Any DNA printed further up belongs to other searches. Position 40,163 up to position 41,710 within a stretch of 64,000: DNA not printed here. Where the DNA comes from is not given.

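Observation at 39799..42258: Operon of SAM-methyltransferase, fused HgcAB-like corrinoid/ferredoxin membrane protein and YgbA-like Cys-rich protein: candidate cobalamin-dependent methyl-transfer system of unknown substrate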

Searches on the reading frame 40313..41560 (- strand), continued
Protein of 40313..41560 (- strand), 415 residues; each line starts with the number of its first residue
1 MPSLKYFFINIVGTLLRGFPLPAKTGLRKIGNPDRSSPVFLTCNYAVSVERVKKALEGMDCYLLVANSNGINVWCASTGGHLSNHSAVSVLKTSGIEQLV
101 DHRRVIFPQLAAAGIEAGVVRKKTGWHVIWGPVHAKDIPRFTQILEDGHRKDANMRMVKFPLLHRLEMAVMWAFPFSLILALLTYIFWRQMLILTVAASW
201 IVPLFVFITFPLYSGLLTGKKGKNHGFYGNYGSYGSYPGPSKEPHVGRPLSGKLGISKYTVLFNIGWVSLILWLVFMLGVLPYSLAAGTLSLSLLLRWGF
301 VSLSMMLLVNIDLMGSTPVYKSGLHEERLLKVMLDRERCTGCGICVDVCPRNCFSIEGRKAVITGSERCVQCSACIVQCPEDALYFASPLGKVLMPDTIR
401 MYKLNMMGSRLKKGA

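Call 39: predict_structure(alignment_id=A1)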
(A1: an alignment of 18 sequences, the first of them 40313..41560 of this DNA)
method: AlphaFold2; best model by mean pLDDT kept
length: 415 residues; sequences in the alignment: 18
mean_pLDDT: 51.0   pTM: 0.42
mean pLDDT of the five models: 51.0, 49.5, 47.8, 46.6, 42.9
residues with pLDDT >= 90: 2; 70-90: 77; 50-70: 108; < 50: 228
segments of 3 or more residues with pLDDT < 50: 1-3, 5-7, 16-19, 68-95, 102-159, 217-264, 314-332, 337-353, 365-384, 397-415
pLDDT, mean of each block of 10 residues (from residue 1): 45 48 68 69 58 60 57 33 36 46 45 37 36 36 42 40 62 71 78 78 74 54 33 30 32 29 55 84 87 84 70 43 34 47 33 50 47 30 51 55 36 27
secondary structure, 60 per line:
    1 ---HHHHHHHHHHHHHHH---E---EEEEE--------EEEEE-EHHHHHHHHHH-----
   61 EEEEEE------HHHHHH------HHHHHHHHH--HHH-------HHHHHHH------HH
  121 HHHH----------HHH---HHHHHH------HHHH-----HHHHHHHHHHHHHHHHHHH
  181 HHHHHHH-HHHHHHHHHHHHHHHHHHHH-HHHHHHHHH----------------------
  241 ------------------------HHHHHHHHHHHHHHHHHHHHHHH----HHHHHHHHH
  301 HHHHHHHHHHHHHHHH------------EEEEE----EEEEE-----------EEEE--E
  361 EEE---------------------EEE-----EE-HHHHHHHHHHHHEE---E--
elements in order: H4-18 E26-30 E39-43 H46-55 E61-66 H73-78 H85-93 H106-112 H119-124 H141-146 H153-156 H162-187 H189-208 H210-218 H265-287 H292-316 E329-333 E338-342 E354-357 E360-363 E385-387 H396-407

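Call 40: search_protein_representatives(protein=window:40313-41560:-)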
Query: 415 residues. Proteins with E-value up to 0.001 (for the whole library): 5794; up to 1e-10: 749; up to 1e-30: 164. The best 150 are listed.
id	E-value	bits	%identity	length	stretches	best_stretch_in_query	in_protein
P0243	9.2e-121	420.3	52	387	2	4-232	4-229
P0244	4.6e-105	368.6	47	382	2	4-218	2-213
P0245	2.4e-103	362.9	47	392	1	10-412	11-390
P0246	1.4e-101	357.1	46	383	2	3-218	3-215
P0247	3.0e-97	342.8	45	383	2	2-220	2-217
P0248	2.7e-95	336.4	50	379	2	3-215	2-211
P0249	3.3e-94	332.8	48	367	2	9-212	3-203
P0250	7.8e-94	331.6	49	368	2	11-218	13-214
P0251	5.4e-92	325.5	48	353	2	30-218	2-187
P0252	1.9e-90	320.5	46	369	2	4-223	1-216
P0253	2.1e-89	317.0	45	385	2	11-217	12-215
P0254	1.2e-88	314.4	49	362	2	4-219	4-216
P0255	4.0e-88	312.8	47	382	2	3-215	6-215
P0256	6.8e-88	312.0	48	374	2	9-215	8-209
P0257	5.9e-87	308.9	42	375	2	3-219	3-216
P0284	1.5e-54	202.2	42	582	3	12-216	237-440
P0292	4.5e-52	194.0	44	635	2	10-173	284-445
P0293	7.4e-52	193.3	36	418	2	3-213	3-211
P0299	3.8e-51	191.0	38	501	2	8-190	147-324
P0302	8.8e-49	183.2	42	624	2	12-214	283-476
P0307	2.3e-48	181.8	35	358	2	11-215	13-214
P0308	6.4e-48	180.3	41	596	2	11-211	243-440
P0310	7.3e-48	180.1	42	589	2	12-208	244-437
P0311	1.7e-47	178.9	41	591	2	17-213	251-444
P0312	1.9e-47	178.8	37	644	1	6-388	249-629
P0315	5.9e-47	177.1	38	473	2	11-203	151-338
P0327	1.9e-44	168.9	48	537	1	21-213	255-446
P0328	4.2e-44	167.8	36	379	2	11-206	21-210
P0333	1.3e-42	162.8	36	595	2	14-212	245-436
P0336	2.5e-42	161.9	38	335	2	6-187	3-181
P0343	2.6e-40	155.3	33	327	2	30-211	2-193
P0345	7.1e-40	153.8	30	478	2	14-211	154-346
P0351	1.3e-38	149.6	37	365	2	19-191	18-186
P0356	9.8e-38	146.8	32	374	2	12-189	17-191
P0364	5.3e-36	141.1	31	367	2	6-191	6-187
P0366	1.5e-35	139.5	36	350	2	14-203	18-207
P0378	1.4e-33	133.1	30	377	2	7-182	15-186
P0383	2.4e-33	132.3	41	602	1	20-208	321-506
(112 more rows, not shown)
